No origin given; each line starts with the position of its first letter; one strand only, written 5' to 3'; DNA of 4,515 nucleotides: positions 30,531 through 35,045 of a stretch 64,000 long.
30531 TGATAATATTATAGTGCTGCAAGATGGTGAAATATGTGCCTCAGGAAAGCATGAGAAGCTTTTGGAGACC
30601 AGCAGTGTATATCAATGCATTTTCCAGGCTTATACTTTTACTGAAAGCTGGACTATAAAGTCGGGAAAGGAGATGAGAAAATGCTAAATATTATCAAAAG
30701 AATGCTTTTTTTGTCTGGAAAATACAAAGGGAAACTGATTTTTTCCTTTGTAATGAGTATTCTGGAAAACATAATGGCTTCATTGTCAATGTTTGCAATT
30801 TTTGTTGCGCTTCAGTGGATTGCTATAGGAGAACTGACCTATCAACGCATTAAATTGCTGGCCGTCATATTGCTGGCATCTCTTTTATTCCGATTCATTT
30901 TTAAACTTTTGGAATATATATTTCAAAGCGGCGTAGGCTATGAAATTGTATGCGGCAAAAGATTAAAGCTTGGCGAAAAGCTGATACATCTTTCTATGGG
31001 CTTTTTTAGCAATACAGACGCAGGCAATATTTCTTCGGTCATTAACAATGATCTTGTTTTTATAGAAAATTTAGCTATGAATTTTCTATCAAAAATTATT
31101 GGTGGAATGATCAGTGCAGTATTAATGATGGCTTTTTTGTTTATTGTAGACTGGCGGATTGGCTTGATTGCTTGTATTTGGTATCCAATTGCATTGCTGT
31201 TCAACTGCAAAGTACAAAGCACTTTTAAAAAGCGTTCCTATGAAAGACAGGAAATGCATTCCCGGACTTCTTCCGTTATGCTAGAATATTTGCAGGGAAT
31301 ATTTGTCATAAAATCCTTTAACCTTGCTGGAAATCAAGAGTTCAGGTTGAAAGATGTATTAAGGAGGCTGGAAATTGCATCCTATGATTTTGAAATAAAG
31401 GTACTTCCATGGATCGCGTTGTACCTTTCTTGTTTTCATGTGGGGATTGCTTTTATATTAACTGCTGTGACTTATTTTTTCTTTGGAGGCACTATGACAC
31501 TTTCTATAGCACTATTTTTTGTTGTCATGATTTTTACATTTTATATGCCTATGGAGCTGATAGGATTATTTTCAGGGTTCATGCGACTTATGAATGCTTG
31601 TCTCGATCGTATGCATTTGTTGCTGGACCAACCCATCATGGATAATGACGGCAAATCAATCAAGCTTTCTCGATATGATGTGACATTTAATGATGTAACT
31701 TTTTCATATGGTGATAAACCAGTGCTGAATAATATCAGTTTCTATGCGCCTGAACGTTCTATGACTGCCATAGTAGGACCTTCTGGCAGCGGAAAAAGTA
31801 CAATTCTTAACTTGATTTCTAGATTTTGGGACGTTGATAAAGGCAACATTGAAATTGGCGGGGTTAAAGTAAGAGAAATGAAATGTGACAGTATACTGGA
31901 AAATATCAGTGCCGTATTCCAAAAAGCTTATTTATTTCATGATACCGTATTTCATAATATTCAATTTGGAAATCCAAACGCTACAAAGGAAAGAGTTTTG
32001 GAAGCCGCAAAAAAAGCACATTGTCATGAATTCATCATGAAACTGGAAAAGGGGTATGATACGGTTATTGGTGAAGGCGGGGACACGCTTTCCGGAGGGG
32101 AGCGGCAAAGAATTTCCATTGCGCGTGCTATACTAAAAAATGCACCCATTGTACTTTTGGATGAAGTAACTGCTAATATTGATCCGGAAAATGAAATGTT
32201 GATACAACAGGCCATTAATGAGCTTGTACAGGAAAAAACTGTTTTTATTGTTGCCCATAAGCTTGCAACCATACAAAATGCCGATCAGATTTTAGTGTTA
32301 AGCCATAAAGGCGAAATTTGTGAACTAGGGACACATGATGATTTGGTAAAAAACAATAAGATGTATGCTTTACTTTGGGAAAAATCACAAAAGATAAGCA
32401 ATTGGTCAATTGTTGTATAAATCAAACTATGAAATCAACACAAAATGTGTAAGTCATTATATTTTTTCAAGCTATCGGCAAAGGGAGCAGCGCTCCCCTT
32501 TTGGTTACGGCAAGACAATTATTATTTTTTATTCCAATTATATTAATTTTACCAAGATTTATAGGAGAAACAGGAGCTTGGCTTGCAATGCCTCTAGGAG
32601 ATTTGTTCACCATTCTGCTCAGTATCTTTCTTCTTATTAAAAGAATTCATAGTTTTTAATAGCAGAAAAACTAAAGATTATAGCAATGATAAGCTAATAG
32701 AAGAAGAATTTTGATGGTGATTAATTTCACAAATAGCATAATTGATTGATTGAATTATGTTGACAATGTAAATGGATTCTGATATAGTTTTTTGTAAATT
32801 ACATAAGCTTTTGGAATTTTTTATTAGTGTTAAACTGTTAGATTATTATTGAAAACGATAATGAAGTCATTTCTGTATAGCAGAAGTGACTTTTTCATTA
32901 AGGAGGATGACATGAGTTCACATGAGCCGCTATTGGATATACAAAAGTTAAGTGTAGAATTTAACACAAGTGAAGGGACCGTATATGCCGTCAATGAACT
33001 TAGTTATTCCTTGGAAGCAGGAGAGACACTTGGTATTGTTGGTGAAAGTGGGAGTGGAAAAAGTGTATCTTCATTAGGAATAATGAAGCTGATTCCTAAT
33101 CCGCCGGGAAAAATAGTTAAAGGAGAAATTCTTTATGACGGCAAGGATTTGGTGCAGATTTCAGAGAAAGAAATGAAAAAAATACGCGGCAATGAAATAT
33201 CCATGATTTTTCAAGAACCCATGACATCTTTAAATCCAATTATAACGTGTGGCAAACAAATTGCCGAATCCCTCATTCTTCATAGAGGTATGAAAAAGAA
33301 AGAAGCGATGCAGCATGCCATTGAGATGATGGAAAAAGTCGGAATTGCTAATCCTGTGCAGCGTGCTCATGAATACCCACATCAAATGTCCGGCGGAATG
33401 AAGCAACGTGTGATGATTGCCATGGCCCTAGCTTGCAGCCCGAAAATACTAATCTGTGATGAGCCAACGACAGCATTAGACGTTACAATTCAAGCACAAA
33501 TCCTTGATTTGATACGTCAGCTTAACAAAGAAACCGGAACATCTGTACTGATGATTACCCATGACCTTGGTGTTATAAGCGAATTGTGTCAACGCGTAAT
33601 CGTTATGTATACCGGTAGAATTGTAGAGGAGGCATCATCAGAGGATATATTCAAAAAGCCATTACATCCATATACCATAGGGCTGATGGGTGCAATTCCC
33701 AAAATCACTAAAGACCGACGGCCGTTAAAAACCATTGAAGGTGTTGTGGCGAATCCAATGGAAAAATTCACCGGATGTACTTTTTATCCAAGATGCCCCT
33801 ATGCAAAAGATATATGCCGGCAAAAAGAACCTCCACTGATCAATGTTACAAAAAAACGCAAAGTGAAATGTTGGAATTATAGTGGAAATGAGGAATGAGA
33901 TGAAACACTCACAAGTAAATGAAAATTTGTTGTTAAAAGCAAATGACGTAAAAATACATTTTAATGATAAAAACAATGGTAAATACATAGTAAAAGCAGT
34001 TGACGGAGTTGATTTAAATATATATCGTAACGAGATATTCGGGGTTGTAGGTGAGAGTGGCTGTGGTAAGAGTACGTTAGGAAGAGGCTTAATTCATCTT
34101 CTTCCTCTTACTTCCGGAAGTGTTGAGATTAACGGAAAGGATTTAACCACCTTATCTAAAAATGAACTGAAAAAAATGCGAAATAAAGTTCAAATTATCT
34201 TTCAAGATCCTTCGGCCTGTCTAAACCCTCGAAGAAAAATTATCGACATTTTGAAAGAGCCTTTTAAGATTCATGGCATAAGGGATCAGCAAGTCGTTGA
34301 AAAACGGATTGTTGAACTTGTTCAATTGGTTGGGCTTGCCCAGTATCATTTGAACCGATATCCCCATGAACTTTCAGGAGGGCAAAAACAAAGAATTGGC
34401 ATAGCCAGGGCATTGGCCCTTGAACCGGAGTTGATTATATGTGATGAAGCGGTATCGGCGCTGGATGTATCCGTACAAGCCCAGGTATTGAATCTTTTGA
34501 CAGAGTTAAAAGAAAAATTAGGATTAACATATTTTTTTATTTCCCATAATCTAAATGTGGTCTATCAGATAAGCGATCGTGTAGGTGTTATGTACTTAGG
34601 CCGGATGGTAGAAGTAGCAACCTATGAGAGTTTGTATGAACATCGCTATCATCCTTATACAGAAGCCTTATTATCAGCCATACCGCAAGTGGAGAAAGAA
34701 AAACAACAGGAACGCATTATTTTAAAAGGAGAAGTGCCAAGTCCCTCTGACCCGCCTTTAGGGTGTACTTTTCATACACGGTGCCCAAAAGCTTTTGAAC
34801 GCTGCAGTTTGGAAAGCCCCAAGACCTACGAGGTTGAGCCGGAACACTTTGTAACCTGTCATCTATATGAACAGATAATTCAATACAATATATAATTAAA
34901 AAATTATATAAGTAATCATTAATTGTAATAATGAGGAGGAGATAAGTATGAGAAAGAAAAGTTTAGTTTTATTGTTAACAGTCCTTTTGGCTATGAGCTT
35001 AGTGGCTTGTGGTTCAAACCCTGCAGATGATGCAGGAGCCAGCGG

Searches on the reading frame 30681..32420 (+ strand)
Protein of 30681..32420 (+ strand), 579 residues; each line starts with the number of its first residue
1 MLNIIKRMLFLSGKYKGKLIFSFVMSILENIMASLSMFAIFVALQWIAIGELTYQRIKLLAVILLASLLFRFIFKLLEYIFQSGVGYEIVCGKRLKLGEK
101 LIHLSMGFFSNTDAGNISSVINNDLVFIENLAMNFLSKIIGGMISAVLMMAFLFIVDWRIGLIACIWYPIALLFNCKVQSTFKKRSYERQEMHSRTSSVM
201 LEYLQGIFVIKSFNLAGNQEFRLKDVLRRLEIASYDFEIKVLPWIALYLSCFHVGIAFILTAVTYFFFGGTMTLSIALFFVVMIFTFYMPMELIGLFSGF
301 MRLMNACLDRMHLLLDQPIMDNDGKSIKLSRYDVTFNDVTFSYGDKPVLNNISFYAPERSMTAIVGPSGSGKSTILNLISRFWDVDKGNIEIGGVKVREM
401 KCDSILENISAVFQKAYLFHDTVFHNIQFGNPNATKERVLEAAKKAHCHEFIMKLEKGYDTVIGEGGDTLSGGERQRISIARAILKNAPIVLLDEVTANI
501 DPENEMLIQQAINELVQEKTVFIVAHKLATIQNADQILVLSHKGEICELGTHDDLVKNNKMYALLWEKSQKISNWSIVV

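Call 63: search_protein_families(library=pfam, proteins=[window:30681-32420:+], max_evalue=0.00001)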
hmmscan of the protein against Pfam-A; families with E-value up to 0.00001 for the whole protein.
window:30681-32420:+ (579 aa): 3 families
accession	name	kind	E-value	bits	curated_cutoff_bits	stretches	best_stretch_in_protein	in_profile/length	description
PF00005.33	ABC_tran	-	5.7e-30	105.1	25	1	349-498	1-137/137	ABC transporter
PF00664.28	ABC_membrane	-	4.4e-18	66.4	28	1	19-291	1-274/274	ABC transporter transmembrane region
PF02463.25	SMC_N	-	1.7e-12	47.7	40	1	430-542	135-213/220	RecF/RecN/SMC N terminal domain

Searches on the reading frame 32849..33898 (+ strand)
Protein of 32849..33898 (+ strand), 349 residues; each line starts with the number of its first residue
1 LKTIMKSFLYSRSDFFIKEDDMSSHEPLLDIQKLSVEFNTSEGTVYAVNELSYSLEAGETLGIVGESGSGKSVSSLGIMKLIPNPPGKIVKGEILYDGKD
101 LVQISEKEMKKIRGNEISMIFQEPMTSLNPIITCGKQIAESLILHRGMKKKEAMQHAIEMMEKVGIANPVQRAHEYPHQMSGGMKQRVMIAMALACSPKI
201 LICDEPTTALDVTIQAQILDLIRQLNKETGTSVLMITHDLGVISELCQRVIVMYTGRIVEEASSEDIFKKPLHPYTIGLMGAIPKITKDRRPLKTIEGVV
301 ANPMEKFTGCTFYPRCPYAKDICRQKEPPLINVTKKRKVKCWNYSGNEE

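Call 63: search_protein_families(library=pfam, proteins=[window:32849-33898:+], max_evalue=0.00001)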
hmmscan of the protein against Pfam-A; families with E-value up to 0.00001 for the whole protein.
window:32849-33898:+ (349 aa): 4 families
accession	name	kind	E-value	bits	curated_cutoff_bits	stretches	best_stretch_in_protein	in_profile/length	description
PF00005.33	ABC_tran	-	6.1e-30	105.1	25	1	49-208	2-137/137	ABC transporter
PF08352.17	oligo_HPY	-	1.4e-21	77.1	27.1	1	259-323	1-65/65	Oligopeptide/dipeptide transporter, C-terminal region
PF13304.12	AAA_21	-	9.7e-08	32.9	27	1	175-243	233-303/304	AAA domain, putative AbiEii toxin, Type IV TA system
PF02463.25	SMC_N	-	3.9e-07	30.1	40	1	62-253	28-211/220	RecF/RecN/SMC N terminal domain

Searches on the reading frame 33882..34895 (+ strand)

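Call 63: search_protein_families(library=pfam, proteins=[window:33882-34895:+], max_evalue=0.00001)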
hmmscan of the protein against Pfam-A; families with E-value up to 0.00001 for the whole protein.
window:33882-34895:+ (337 aa): 3 families
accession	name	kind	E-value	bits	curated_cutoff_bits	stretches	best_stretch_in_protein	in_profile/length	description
PF00005.33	ABC_tran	-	3e-30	106.1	25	1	41-191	2-136/137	ABC transporter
PF08352.17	oligo_HPY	-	8.6e-18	64.9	27.1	1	243-308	1-65/65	Oligopeptide/dipeptide transporter, C-terminal region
PF02463.25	SMC_N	-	7.9e-09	35.7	40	1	51-238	25-213/220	RecF/RecN/SMC N terminal domain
